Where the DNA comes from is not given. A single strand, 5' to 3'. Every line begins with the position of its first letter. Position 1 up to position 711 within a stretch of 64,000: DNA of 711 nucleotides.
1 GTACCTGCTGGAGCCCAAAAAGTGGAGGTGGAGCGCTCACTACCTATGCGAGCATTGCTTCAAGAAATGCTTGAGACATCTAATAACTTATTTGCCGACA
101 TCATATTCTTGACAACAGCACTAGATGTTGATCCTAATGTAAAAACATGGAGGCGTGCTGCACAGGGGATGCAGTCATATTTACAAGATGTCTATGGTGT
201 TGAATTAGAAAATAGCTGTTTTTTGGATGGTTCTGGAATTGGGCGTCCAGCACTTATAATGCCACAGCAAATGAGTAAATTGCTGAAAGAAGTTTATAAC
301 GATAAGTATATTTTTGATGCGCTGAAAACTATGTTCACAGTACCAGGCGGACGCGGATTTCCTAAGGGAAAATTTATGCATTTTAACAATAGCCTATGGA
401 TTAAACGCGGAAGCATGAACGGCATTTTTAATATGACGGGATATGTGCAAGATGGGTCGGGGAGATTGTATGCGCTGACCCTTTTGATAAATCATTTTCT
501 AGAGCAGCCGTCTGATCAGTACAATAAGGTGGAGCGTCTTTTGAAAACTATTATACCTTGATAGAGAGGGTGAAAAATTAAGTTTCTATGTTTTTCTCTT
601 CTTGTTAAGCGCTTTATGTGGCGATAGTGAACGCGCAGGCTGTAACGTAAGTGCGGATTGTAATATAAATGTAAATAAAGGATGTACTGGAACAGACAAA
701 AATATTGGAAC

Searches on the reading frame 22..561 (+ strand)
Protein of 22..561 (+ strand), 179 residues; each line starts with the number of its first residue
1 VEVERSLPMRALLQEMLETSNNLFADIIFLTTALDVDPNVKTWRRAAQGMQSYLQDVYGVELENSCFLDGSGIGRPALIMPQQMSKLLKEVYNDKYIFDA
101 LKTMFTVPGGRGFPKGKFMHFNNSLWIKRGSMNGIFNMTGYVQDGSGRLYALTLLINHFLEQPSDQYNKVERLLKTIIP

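Call 38: search_protein_families(library=pfam, proteins=[window:22-561:+], max_evalue=0.00001)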
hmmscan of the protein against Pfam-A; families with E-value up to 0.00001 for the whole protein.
window:22-561:+ (179 aa): 1 family
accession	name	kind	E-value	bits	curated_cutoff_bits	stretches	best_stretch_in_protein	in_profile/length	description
PF02113.21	Peptidase_S13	-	1.3e-26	93.9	22.8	1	4-168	269-435/444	D-Ala-D-Ala carboxypeptidase 3 (S13) family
